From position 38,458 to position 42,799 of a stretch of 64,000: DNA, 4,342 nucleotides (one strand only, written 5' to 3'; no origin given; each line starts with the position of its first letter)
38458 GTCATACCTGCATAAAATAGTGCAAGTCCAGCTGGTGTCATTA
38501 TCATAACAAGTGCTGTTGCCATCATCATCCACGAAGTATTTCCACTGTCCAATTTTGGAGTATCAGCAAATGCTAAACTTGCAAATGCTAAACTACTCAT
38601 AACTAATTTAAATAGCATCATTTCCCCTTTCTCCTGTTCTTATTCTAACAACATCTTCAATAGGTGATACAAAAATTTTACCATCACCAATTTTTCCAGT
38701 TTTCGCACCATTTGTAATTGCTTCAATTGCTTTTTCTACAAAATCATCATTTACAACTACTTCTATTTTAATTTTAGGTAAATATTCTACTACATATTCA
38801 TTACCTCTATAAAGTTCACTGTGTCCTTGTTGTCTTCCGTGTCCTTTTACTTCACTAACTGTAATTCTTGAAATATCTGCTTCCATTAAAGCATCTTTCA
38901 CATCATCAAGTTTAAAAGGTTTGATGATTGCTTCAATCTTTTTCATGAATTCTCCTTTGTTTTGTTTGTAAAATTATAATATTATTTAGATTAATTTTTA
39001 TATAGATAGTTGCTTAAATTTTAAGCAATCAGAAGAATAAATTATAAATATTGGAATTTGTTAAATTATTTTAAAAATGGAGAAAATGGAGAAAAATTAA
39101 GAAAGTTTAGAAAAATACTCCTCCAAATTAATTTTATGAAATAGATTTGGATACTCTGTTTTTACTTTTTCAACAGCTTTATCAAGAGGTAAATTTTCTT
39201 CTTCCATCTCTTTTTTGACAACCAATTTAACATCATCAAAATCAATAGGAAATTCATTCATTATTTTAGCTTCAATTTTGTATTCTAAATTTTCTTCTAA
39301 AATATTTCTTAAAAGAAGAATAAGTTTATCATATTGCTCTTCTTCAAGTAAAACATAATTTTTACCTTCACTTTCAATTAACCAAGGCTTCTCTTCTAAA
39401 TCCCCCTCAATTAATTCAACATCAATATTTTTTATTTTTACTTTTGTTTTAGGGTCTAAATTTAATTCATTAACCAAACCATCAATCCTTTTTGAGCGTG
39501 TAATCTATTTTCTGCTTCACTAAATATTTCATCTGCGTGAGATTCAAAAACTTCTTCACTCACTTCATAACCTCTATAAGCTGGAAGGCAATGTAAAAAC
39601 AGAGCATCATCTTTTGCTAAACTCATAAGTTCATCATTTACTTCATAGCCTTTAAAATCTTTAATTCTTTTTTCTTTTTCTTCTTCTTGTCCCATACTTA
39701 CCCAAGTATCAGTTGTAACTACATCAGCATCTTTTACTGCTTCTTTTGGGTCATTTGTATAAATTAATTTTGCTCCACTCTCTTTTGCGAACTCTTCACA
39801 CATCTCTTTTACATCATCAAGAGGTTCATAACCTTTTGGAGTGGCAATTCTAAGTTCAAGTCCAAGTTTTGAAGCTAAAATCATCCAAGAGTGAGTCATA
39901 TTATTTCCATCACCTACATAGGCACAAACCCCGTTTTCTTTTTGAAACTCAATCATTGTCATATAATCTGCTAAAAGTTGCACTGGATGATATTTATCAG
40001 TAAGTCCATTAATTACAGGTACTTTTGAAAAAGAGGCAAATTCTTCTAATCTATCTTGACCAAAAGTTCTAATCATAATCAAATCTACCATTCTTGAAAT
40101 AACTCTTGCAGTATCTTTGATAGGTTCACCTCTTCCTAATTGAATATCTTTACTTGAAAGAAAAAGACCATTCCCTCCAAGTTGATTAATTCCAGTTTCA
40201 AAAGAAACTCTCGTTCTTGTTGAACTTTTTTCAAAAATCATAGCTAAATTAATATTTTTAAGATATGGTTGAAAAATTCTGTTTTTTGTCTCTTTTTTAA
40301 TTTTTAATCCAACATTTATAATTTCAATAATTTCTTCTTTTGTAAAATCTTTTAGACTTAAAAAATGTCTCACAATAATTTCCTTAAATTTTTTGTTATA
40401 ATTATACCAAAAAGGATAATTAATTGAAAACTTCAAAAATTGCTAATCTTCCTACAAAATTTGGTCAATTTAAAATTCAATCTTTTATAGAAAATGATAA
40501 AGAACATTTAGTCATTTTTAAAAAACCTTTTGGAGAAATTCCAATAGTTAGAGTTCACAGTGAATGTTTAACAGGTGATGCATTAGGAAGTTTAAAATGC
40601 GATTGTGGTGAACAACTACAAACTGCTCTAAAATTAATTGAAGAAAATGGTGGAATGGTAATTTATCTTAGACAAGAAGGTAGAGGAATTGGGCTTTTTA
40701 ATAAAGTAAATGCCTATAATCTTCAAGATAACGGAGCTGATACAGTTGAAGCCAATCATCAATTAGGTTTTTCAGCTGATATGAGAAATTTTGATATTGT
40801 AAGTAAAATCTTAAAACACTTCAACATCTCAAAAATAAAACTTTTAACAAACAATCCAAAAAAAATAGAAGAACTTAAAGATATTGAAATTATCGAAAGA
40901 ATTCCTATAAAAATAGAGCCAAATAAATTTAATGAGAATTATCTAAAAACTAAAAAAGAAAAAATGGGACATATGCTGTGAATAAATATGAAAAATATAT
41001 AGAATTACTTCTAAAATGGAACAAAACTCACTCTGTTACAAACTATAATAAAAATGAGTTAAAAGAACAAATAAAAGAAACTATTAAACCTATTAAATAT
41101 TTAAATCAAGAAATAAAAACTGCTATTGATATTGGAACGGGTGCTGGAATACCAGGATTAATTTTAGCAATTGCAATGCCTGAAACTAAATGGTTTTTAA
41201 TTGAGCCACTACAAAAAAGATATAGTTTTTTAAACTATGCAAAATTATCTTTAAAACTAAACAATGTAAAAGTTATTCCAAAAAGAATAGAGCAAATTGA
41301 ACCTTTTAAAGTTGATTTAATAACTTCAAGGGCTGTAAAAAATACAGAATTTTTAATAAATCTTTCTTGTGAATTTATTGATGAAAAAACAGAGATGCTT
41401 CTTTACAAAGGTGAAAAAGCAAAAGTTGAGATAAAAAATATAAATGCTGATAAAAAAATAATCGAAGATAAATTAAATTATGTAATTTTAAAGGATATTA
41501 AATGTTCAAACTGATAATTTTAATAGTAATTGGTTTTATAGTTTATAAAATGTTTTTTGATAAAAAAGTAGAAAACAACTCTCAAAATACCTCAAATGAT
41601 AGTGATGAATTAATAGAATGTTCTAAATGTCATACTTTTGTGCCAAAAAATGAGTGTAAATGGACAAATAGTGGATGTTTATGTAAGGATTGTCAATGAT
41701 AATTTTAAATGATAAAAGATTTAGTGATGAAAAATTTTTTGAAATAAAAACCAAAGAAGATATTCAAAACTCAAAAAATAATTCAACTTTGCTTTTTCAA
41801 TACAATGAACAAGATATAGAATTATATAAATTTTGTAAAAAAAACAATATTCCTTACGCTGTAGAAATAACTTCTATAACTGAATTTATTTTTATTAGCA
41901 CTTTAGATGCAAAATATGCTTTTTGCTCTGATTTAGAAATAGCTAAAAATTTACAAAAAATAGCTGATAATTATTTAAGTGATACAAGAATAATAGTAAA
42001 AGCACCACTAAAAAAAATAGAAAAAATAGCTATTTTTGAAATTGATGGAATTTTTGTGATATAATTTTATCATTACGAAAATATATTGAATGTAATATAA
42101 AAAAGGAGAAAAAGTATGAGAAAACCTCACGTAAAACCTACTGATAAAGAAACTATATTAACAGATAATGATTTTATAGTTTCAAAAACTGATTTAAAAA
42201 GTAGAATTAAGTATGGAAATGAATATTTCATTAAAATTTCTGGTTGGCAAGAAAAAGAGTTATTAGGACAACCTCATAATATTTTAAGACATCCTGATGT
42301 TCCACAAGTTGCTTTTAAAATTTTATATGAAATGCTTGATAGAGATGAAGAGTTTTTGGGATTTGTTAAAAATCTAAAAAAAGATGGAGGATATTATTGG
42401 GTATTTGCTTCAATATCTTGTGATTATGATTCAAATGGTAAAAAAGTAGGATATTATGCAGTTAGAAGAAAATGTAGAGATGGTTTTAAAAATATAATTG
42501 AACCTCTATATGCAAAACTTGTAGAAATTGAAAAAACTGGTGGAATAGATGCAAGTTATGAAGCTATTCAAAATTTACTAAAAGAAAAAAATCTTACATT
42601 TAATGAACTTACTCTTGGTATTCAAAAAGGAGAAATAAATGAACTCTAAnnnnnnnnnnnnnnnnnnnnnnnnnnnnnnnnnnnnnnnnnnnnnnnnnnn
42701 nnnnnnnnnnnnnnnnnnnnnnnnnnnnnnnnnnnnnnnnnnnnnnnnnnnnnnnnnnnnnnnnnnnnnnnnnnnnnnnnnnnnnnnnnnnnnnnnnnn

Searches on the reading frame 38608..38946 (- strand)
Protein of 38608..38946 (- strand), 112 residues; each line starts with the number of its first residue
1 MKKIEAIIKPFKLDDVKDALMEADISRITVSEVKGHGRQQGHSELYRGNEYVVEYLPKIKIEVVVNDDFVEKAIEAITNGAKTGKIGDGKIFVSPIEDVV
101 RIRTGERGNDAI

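Call 6: search_protein_families(library=pfam, proteins=[window:38608-38946:-])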
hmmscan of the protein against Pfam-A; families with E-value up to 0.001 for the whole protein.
window:38608-38946:- (112 aa): 1 family
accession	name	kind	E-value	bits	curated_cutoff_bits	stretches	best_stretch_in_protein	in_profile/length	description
PF00543.27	P-II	-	1.4e-33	115.7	25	1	1-106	1-102/102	Nitrogen regulatory protein P-II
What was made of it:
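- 38608..38946 (-): glnK (PII, 112 aa). Pfam P-II (call 6).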

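Call 11: find_related_loci(query=window:38608-38946:-, collection=genome_contigs, flank=3000)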
Query window:38608-38946:- (112 aa) in genome_contigs; peptide patterns used: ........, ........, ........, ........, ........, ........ (x = any residue, [..] = any of these).
600 stretches matched a pattern (row limit reached: there are more); 586 encode a relative of the query (tblastn E <= 1e-3); the best 80 are kept; 80 distinct loci.
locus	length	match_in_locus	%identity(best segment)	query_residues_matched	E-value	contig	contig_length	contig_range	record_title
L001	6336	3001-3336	71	1-112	7e-52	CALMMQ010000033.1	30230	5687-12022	MAG TPA_asm: uncultured Pleomorphomonas sp. isolate ERR3519524_bin.105_CONCOCT_v1.1_MAG genome assembly, contig: ERZ1505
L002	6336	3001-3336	71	1-112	5e-51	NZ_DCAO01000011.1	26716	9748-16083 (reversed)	MAG: Thalassospira sp. UBA1131 UBA1131_contig_3896, whole genome shotgun sequence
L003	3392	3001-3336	71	1-112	3e-51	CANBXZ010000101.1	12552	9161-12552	MAG: Acetobacteraceae bacterium isolate JR-MC-C-240519-128 genome assembly, contig: JR-MC-C-240519-C4964, whole genome s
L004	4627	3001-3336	71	1-112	8e-51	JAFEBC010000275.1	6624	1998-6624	MAG: Deltaproteobacteria bacterium isolate SZAS-2 LIN-364__275__length-6624, whole genome shotgun sequence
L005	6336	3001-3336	70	1-112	9e-51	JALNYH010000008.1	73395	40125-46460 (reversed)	MAG: Arcobacteraceae bacterium isolate SO_2017_CLC bin 93 scaffold_233_c1_PH3_2017, whole genome shotgun sequence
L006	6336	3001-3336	72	1-112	1e-50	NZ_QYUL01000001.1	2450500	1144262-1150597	Azospirillum cavernae strain K2W22B-5 Segkk0, whole genome shotgun sequence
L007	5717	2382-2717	71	1-112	5e-51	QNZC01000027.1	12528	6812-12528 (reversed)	MAG: Persephonella sp. isolate MAG 16 Ga0226836_10001734, whole genome shotgun sequence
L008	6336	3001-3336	72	1-112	5e-51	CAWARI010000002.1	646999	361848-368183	MAG: uncultured Alphaproteobacteria bacterium isolate MFD02832.bin.1.9 genome assembly, contig: contig_16042, whole geno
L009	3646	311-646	71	1-112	1e-50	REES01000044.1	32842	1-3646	MAG: Rhodospirillales bacterium isolate PLM2.Bin51 NODE_1326_length_32842_cov_29.7274, whole genome shotgun sequence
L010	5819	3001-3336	73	1-112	2e-50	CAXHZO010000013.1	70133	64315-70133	MAG TPA_asm: uncultured Arcobacteraceae bacterium isolate ERR7163067_binner12_26 genome assembly, contig: ERZ8868625.601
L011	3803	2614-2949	71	1-112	2e-50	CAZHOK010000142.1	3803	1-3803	MAG TPA_asm: uncultured Beijerinckia sp. isolate SRP193358_co1_95 genome assembly, contig: NODE_79100_length_3803_cov_4.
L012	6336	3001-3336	70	1-112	2e-50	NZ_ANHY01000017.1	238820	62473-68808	Caenispirillum salinarum AK4 contig17, whole genome shotgun sequence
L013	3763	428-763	71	1-112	2e-50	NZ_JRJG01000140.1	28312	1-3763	Hoeflea sp. BAL378 NODE_143, whole genome shotgun sequence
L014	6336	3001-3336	70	1-112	1e-50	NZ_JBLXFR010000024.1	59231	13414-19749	MAG: Stappia sp. isolate ET03-07 T03maxbin_out.026_metabat.1RE.5K@24, whole genome shotgun sequence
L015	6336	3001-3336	69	1-112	2e-50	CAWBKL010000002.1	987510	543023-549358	MAG: uncultured Alphaproteobacteria bacterium isolate MFD02416.bin.2.110 genome assembly, contig: contig_24010, whole ge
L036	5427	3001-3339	73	1-112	2e-49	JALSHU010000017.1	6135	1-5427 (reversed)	MAG: Sulfurovum sp. isolate 354-166_metabat1_scaf2bin.126 354-166_scaffold_12315_c1, whole genome shotgun sequence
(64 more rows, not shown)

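Call 16: find_encoding_contigs(protein=window:38608-38946:-, flank=3000, max_places=10)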
Protein window:38608-38946:- (112 aa): no gene with exactly this product is on record in the collection.

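Call 32: search_protein_families(library=ncbifam, proteins=[window:38608-38946:-], max_evalue=0.01)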
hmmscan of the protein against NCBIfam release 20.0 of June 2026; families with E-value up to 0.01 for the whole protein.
window:38608-38946:- (112 aa): 2 families
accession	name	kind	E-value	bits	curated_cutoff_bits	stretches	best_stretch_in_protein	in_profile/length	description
NF008111.0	PRK10858.1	equivalog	8.4e-48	161.4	202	1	1-112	1-112/112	nitrogen regulatory protein P-II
NF007946.0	PRK10665.1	equivalog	5.8e-42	143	181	1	1-111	1-111/112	P-II family nitrogen regulator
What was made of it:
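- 38608..38946 (-): NCBIfam PII models are the best matches but score below their equivalog cut-offs (call 32).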

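Call 70: search_protein_families(library=pfam, proteins=[L036:178-912:+, L036:827-1594:+], max_evalue=1)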
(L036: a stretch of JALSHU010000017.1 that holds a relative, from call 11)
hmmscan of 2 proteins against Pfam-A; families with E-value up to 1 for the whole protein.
L036:178-912:+ (244 aa): 5 families
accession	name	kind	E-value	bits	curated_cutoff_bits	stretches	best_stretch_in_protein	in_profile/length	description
PF02954.25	HTH_8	-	7e-08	32.5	22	1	206-238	6-39/42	Bacterial regulatory protein, Fis family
PF18024.7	HTH_50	-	0.028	14.6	27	1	198-238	4-44/50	Helix-turn-helix domain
PF12728.13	HTH_17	-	0.065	13.9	27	1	223-243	7-27/51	Helix-turn-helix domain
PF20149.4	DUF6532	-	0.07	13.5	24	0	108-145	97-133/194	Domain of unknown function (DUF6532)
PF10804.13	DUF2538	-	0.085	13.1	23.9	1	165-207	14-56/155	Protein of unknown function (DUF2538)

L036:827-1594:+ (255 aa): 2 families
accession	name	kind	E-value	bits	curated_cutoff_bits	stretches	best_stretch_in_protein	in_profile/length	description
PF00989.32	PAS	-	0.012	16.1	22.6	1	39-63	12-36/113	PAS fold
PF13188.13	PAS_8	-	0.031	14.6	21.8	1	39-63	12-36/65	PAS domain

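Call 72: search_solved_structures(query=L036:178-912:+, max_evalue=1, show_alignments=1)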
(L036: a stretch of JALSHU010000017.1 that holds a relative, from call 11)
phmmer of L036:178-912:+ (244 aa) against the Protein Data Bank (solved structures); distinct sequences matched with E-value up to 1: 12.
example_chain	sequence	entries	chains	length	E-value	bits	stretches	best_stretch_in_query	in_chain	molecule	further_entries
6m10_A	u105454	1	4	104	8.5e-08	35.5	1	161-241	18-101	Putative Fis-like DNA-binding protein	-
1etq_A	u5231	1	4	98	0.00017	24.7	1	180-241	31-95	FACTOR FOR INVERSION STIMULATION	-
1eto_A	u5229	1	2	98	0.00041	23.5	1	180-241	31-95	FACTOR FOR INVERSION STIMULATION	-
1f36_A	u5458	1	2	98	0.0005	23.2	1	179-241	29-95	FIS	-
1ety_A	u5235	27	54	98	0.0008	22.5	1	180-241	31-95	FACTOR FOR INVERSION STIMULATION | FACTOR FOR INVERSION STIMULATION (FIS) | DNA-binding protein fis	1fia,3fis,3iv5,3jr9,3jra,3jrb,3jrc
1etk_A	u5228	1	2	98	0.0012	21.9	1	180-241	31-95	FACTOR FOR INVERSION STIMULATION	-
1etv_A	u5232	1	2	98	0.004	20.2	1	180-241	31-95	FACTOR FOR INVERSION STIMULATION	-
1etx_A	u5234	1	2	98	0.0051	19.9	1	180-241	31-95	FACTOR FOR INVERSION STIMULATION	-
1etw_A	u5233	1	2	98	0.0052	19.8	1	180-241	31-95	FACTOR FOR INVERSION STIMULATION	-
4fis_A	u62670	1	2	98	0.01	18.8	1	180-241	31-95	FACTOR FOR INVERSION STIMULATION (FIS)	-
1fip_A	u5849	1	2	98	0.01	18.8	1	180-241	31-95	FACTOR FOR INVERSION STIMULATION (FIS)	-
8esq_J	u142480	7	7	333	0.34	13.9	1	50-223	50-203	Probable rRNA-processing protein ebp2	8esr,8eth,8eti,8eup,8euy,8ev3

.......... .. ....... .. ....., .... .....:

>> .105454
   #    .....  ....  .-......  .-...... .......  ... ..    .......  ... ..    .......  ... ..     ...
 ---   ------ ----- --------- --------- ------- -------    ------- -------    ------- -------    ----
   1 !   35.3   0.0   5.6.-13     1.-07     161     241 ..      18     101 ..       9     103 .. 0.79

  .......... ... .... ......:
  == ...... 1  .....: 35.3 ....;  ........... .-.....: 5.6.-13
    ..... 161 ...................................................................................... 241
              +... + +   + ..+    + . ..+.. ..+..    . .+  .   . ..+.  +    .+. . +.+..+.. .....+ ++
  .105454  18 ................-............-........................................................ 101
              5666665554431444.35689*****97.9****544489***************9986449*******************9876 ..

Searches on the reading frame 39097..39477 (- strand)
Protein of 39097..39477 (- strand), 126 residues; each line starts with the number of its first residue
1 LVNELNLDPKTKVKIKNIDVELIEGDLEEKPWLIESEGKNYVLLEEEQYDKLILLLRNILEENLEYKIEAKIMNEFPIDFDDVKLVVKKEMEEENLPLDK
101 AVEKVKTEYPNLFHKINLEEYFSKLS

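Call 6: search_protein_families(library=pfam, proteins=[window:39097-39477:-])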
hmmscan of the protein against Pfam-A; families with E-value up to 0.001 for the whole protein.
window:39097-39477:- (126 aa): 1 family
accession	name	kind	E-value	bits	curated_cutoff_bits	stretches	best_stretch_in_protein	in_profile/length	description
PF10788.14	DUF2603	-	8.8e-16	58.6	25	1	18-116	28-136/137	Protein of unknown function (DUF2603)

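Call 32: search_protein_families(library=ncbifam, proteins=[window:39097-39477:-], max_evalue=0.01)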
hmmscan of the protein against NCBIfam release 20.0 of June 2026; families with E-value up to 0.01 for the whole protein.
window:39097-39477:- (126 aa): 0 families

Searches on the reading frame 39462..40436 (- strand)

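Call 6: search_protein_families(library=pfam, proteins=[window:39462-40436:-])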
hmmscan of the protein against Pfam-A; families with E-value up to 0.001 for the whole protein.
window:39462-40436:- (324 aa): 3 families
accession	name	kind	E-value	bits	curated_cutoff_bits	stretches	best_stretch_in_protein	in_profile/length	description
PF00185.30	OTCace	-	1.5e-60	204.2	29.4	1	171-322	5-157/157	Aspartate/ornithine carbamoyltransferase, Asp/Orn binding domain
PF02729.26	OTCace_N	-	1.2e-51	175.1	29.9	1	23-163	1-148/148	Aspartate/ornithine carbamoyltransferase, carbamoyl-P binding domain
PF02056.22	Glyco_hydro_4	-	0.0009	19.3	23.2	0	204-265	39-102/183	Family 4 glycosyl hydrolase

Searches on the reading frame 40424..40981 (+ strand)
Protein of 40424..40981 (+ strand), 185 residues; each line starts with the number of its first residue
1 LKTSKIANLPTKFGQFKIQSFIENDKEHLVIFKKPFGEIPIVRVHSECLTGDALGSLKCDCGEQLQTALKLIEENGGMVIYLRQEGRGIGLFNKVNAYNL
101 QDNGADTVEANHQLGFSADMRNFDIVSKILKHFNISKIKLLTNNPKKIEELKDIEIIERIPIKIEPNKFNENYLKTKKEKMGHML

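Call 30: search_protein_families(library=pfam, proteins=[window:40424-40981:+], max_evalue=0.01)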
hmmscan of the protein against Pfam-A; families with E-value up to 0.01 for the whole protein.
window:40424-40981:+ (185 aa): 1 family
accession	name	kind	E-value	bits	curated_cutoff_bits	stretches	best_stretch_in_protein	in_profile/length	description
PF00925.25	GTP_cyclohydro2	-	5e-59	199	23.3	1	7-161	6-165/165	GTP cyclohydrolase II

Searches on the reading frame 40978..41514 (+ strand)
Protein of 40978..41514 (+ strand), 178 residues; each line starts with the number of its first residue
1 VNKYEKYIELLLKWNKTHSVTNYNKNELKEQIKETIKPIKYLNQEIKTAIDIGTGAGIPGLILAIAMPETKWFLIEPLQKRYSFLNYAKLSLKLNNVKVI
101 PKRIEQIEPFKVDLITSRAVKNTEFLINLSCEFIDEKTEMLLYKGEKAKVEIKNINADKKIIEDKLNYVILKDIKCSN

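Call 30: search_protein_families(library=pfam, proteins=[window:40978-41514:+], max_evalue=0.01)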
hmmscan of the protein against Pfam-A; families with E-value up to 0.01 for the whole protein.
window:40978-41514:+ (178 aa): 3 families
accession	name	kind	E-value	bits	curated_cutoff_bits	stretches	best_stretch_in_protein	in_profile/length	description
PF02527.21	GidB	-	3.9e-41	140.8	27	1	2-158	3-162/184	rRNA small subunit methyltransferase G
PF05175.20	MTS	-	0.0026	17.8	23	1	41-160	26-149/170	Methyltransferase small domain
PF13847.12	Methyltransf_31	-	0.0037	17.4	27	0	47-125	5-88/145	Methyltransferase domain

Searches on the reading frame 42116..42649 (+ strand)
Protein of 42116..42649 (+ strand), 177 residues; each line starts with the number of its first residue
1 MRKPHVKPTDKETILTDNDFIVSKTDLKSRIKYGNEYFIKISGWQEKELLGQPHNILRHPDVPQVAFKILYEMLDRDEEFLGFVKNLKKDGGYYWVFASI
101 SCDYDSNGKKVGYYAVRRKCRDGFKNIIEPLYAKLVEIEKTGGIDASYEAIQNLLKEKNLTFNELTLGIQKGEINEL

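Call 30: search_protein_families(library=pfam, proteins=[window:42116-42649:+], max_evalue=0.01)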
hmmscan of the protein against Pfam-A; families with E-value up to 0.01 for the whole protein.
window:42116-42649:+ (177 aa): 3 families
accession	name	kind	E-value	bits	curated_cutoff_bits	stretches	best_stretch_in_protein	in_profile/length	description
PF08447.18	PAS_3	-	1.6e-11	44.7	25.6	1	33-115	3-87/89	PAS fold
PF00989.32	PAS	-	1.9e-06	28.3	22.6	1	11-112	3-105/113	PAS fold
PF13426.13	PAS_9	-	0.00011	22.9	27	1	20-112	3-93/103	PAS domain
